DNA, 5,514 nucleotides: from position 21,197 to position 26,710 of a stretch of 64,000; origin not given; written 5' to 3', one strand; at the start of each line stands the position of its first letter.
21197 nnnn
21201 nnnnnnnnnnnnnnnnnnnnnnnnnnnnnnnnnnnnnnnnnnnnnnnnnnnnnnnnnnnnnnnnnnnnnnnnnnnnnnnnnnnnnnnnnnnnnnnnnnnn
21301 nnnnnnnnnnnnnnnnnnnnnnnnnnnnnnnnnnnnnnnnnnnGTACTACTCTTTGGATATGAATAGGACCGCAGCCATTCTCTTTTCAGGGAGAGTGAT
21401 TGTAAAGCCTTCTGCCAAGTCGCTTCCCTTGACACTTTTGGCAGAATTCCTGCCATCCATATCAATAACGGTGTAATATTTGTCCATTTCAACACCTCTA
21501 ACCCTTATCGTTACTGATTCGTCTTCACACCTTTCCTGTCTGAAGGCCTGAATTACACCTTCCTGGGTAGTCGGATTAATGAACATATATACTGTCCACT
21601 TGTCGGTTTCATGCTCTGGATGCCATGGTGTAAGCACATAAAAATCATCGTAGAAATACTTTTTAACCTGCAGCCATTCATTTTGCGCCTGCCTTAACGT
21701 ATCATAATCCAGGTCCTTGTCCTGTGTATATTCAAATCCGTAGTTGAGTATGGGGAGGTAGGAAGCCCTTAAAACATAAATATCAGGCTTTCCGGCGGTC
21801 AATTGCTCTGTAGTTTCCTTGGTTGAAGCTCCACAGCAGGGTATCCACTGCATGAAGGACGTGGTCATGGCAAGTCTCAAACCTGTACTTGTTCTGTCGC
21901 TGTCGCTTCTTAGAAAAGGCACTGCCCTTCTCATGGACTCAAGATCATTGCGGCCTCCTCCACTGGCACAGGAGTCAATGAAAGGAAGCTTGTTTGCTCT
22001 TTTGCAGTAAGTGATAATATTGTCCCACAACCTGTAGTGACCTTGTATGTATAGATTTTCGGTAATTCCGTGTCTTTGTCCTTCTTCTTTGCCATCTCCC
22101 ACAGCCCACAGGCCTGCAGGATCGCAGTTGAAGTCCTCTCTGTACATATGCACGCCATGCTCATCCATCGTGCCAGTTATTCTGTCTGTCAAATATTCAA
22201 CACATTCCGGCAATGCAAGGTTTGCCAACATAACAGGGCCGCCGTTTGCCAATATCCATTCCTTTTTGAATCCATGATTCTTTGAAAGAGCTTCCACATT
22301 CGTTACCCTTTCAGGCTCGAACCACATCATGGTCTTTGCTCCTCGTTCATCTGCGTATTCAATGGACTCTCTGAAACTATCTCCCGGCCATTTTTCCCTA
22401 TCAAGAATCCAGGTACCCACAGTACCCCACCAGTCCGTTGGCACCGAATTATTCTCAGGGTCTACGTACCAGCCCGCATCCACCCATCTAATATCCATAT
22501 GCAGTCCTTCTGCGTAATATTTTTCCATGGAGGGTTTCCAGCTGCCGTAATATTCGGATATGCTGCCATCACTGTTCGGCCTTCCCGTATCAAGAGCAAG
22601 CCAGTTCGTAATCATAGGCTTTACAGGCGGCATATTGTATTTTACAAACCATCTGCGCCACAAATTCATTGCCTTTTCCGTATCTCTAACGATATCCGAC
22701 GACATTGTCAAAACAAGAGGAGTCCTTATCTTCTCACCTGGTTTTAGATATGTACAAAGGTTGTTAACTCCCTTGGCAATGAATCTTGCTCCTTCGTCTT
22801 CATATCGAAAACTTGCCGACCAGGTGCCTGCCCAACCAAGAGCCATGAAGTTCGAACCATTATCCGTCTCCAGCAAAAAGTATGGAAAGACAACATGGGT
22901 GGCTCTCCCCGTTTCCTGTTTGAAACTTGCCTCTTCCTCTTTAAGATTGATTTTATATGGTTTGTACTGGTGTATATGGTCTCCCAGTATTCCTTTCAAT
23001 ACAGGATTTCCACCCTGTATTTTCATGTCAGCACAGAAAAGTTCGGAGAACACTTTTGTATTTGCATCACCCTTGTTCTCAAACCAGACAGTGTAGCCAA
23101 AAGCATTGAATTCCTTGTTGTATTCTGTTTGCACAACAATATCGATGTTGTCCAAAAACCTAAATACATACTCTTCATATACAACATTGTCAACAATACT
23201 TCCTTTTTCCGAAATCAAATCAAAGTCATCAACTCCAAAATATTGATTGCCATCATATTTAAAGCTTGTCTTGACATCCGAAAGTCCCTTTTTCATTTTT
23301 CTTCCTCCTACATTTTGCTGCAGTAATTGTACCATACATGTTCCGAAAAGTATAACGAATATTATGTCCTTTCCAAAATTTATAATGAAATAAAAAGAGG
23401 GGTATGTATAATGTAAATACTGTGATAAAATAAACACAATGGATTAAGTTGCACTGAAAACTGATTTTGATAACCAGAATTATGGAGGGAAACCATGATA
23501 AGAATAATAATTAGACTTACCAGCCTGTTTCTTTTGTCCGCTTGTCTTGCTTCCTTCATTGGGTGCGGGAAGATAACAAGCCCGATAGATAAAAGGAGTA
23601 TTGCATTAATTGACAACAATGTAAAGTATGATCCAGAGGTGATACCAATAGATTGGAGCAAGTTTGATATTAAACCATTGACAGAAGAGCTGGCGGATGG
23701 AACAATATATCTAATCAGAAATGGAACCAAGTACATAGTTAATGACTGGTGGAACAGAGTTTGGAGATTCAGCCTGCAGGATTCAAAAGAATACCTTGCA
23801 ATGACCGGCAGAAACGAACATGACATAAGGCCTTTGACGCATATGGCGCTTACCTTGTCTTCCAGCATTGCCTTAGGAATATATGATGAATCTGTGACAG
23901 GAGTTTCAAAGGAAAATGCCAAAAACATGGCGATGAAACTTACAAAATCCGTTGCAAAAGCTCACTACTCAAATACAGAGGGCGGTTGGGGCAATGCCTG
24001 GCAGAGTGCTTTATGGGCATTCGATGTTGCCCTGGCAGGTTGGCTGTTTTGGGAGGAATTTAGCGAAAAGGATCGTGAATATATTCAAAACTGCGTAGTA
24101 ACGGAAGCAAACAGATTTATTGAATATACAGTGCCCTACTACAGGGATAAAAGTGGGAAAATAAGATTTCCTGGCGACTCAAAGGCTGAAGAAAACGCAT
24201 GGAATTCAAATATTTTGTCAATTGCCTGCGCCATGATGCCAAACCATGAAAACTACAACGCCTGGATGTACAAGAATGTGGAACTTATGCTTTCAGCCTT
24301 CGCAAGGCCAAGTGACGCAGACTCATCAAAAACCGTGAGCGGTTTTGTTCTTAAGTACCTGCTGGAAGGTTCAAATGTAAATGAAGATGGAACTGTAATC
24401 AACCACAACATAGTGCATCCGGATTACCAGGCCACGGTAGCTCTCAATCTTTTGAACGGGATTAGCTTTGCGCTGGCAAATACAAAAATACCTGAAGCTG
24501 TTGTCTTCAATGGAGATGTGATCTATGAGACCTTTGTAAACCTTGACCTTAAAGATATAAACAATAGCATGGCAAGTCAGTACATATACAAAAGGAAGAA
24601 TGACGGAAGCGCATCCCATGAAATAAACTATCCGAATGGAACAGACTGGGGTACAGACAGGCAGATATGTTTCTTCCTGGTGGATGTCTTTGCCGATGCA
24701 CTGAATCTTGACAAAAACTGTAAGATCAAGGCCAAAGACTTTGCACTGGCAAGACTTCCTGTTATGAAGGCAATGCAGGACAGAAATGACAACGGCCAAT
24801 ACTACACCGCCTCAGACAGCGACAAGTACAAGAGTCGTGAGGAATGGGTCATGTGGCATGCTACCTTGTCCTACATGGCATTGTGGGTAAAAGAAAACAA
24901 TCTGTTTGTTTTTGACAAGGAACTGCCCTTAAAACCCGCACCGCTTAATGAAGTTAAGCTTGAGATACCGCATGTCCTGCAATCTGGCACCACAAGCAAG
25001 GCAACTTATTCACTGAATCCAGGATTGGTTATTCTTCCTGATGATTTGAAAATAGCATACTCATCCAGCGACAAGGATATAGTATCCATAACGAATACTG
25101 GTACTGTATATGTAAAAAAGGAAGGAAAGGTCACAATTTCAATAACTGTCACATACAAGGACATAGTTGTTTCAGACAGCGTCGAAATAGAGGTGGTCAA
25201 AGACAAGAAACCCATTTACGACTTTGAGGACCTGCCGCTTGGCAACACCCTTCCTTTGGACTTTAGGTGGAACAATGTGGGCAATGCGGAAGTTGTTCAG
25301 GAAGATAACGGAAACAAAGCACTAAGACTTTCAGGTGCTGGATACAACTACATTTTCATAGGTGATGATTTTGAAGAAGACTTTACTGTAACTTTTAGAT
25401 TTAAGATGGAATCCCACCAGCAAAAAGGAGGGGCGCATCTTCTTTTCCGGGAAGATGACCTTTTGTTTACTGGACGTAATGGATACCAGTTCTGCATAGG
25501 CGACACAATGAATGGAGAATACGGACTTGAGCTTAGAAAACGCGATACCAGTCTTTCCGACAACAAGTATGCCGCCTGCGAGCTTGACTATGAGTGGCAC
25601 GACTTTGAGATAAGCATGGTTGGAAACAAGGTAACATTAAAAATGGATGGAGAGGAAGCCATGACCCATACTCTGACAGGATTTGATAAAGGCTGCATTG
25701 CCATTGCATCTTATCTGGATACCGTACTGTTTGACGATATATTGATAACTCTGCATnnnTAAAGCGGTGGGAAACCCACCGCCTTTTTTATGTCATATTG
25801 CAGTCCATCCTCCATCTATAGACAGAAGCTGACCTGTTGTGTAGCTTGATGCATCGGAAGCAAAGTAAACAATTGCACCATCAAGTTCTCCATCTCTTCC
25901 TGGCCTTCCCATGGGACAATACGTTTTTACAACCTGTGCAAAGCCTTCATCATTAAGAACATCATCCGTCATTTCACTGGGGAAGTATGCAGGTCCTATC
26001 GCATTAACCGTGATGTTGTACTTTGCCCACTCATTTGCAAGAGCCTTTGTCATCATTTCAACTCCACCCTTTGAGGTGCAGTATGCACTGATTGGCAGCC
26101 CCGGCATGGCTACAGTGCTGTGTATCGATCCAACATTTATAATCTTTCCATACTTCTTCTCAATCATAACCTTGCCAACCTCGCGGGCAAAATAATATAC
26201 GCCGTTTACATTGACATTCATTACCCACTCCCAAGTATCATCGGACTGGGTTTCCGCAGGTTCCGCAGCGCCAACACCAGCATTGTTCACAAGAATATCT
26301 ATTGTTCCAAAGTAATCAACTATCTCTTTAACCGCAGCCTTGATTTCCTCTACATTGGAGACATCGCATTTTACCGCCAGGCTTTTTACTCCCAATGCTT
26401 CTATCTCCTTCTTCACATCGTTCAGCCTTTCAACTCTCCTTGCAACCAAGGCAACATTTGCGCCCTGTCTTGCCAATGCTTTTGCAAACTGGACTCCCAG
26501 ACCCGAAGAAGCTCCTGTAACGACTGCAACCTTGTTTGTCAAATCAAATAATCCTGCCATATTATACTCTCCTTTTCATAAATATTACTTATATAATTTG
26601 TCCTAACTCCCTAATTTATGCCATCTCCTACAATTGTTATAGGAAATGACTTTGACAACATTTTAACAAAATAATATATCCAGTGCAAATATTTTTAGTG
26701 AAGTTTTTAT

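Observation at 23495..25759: Three clustered paralogues of an unassigned Trp-rich ~440-aa domain (23495, 26825, 35075); one copy has no signal peptide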

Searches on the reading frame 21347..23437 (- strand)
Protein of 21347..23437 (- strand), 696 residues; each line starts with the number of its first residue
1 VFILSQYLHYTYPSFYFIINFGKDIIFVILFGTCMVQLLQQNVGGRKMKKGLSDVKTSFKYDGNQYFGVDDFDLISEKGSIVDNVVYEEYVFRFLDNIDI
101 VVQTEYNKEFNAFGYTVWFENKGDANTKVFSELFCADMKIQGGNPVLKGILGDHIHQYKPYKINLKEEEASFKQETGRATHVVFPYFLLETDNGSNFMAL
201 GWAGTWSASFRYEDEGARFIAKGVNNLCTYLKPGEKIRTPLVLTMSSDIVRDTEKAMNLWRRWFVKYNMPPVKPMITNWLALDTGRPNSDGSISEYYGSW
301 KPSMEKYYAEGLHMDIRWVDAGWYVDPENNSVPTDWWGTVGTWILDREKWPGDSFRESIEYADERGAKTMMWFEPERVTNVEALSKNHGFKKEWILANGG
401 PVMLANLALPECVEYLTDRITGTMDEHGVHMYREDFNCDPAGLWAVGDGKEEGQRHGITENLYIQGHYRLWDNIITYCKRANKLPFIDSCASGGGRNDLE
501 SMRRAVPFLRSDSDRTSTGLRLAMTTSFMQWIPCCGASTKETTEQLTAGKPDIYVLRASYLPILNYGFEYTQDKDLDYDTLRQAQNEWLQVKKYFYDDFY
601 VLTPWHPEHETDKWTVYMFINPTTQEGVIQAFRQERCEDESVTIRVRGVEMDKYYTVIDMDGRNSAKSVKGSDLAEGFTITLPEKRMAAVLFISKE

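Call 11: search_protein_families(library=pfam, proteins=[window:21347-23437:-], max_evalue=0.001)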
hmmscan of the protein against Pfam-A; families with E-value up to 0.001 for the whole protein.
window:21347-23437:- (696 aa): 1 family
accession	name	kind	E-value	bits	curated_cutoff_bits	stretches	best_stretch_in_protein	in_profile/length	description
PF02065.24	Melibiase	-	1.8e-14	54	27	1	318-545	76-293/347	Melibiase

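Call 54: search_protein_families(library=ncbifam, proteins=[window:21347-23437:-], max_evalue=0.001)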
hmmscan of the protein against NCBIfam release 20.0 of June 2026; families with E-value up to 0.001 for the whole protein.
window:21347-23437:- (696 aa): 1 family
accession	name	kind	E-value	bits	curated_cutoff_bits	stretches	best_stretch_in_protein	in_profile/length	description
NF053652.1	BtArabpyrBAD1528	equivalog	9e-08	30.6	1100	1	313-516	344-535/730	beta-L-arabinopyranosidase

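Call 80: search_solved_structures(query=window:21347-23434:-, max_evalue=0.001)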
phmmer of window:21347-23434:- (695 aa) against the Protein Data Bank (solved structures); distinct sequences matched with E-value up to 0.001: 9.
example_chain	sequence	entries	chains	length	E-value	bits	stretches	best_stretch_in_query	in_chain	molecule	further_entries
4fnp_A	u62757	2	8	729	7.9e-11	43.9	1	98-656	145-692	Alpha-galactosidase AgaA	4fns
4fnr_A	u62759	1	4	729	1.1e-10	43.5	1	98-656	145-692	Alpha-galactosidase AgaA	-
2xn0_A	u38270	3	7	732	3.4e-10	41.9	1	150-528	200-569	ALPHA-GALACTOSIDASE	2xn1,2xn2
6phu_A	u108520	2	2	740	5.9e-10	41.1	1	318-529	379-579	Alpha-galactosidase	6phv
4fnu_A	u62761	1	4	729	1.4e-09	39.9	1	98-656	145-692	Alpha-galactosidase AgaA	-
6phw_A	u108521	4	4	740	2.4e-09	39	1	318-529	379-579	Alpha-galactosidase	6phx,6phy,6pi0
4fnq_A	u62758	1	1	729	2.7e-09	38.9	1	99-655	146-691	Alpha-galactosidase AgaB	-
3mi6_A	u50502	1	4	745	1.1e-08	36.9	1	314-536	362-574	Alpha-galactosidase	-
2yfn_A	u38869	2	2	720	5.7e-07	31.2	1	308-662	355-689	ALPHA-GALACTOSIDASE-SUCROSE KINASE AGASK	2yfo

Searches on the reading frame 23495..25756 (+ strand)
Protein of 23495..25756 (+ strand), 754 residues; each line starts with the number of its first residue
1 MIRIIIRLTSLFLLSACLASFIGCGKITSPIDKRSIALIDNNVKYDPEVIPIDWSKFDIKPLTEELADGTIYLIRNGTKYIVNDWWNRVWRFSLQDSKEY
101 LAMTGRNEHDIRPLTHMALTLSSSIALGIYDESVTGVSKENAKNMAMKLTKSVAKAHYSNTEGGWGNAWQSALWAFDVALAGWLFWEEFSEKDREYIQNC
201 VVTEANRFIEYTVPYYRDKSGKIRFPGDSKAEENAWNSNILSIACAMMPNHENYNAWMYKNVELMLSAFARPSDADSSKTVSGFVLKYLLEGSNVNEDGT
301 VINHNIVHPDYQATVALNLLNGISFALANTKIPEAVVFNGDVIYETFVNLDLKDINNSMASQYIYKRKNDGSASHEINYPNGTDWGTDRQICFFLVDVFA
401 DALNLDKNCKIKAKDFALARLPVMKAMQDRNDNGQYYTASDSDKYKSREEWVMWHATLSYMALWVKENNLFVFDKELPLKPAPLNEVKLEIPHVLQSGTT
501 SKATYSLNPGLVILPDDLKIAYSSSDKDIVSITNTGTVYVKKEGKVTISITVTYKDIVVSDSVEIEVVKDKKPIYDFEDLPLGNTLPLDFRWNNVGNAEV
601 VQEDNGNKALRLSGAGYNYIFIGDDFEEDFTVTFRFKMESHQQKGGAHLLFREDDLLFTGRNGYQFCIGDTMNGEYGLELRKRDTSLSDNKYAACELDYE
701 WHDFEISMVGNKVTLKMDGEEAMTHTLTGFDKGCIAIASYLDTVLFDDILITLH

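Call 7: search_protein_families(library=pfam, proteins=[window:23495-25756:+], max_evalue=1)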
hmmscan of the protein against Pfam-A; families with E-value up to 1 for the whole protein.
window:23495-25756:+ (754 aa): 3 families
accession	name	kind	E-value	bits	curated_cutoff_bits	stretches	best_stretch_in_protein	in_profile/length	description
PF06439.18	3keto-disac_hyd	-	1.8e-07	31.9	26.8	1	606-751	31-186/187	3-keto-disaccharide hydrolase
PF02368.24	Big_2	-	4e-06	27.1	22.8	1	519-552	35-68/79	Bacterial Ig-like domain (group 2)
PF02210.31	Laminin_G_2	-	0.037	14.9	22.9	1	697-730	51-84/126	Laminin G domain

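Call 8: search_protein_families(library=ncbifam, proteins=[window:23495-25756:+], max_evalue=1)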
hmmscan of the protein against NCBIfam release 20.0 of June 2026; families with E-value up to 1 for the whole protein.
window:23495-25756:+ (754 aa): 1 family
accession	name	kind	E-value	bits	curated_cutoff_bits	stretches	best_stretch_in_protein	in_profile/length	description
NF007458.0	PRK10030.1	equivalog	0.065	12.7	216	1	350-431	92-174/205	YiiX family permuted papain-like enzyme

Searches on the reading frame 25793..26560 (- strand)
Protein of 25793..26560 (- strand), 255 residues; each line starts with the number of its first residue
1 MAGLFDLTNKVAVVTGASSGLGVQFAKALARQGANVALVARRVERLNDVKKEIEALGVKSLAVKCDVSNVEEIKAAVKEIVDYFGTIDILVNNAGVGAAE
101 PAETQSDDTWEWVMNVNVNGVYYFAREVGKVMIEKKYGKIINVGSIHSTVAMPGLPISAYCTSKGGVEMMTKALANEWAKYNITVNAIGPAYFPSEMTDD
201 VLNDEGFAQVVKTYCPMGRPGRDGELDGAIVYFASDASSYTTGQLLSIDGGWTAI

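Call 11: search_protein_families(library=pfam, proteins=[window:25793-26560:-], max_evalue=0.001)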
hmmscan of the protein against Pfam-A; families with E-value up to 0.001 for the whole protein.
window:25793-26560:- (255 aa): 6 families
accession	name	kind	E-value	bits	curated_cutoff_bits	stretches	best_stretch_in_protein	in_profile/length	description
PF13561.12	adh_short_C2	-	3.1e-61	207.4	27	1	16-253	1-236/236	Enoyl-(Acyl carrier protein) reductase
PF00106.31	adh_short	-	2.8e-59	200.3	26.6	1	10-204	1-193/195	short chain dehydrogenase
PF08659.16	KR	-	6.4e-16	59.2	22.6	1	13-154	4-145/180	KR domain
PF13460.12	NAD_binding_10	-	2.1e-05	24.9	27.2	1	16-149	1-102/184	NAD(P)H-binding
PF01370.27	Epimerase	-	5.7e-05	23.1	20.9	1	13-178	2-160/240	NAD dependent epimerase/dehydratase family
PF04127.22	DFP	-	0.00049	20.4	22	0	10-104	19-100/186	DNA/pantothenate metabolism flavoprotein C-terminal domain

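Call 54: search_protein_families(library=ncbifam, proteins=[window:25793-26560:-], max_evalue=0.001)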
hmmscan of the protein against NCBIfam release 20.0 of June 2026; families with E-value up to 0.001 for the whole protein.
window:25793-26560:- (255 aa): 236 families (the best 25 are shown)
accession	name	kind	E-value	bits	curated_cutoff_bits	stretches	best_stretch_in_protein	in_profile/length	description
NF006070.0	PRK08213.1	subfamily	2.1e-81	273.3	279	1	3-255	6-259/259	gluconate 5-dehydrogenase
NF005390.0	PRK06935.1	equivalog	1.2e-68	231.3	369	1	4-253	10-256/258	2-dehydro-3-deoxy-D-gluconate 5-dehydrogenase KduD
NF005309.0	PRK06841.1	subfamily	9.8e-64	215.3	286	1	5-253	11-253/255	GolD/DthD family dehydrogenase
NF005711.0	PRK07523.1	subfamily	1.2e-63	215.1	413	1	2-254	3-253/255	SDR family oxidoreductase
NF005559.1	PRK07231.1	subfamily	2.5e-63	213.9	215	1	7-253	2-248/249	glucose 1-dehydrogenase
NF004778.0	PRK06124.1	equivalog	9.6e-63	212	303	1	4-254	6-254/256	SDR family oxidoreductase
TIGR01832.1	kduD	equivalog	1.6e-62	211.2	338.85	1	5-254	1-247/248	2-dehydro-3-deoxy-D-gluconate 5-dehydrogenase KduD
TIGR01830.1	3oxo_ACP_reduc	equivalog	3e-62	210.5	297.75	1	12-251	1-237/239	3-oxoacyl-[acyl-carrier-protein] reductase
NF004791.0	PRK06138.1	equivalog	8.7e-62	208.7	312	1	6-254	2-251/252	SDR family oxidoreductase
NF005488.0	PRK07097.1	equivalog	1.3e-59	201.5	369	1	4-254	5-259/266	gluconate 5-dehydrogenase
NF005402.0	PRK06949.1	equivalog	1.6e-59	201.3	358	1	4-252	4-258/260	SDR family oxidoreductase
NF005446.0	PRK07035.1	equivalog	4.3e-59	199.9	373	1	3-253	5-254/255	SDR family oxidoreductase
NF052558.1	MBtsdlDhBudC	equivalog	3.1e-58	197.3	270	1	8-254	2-243/250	meso-2,3-butanediol dehydrogenase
NF005983.0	PRK08085.1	equivalog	5.2e-58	196.6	408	1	1-252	1-250/254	gluconate 5-dehydrogenase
NF004198.0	PRK05653.1-3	equivalog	6.3e-58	196.1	296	1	7-252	5-246/248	3-oxoacyl-ACP reductase FabG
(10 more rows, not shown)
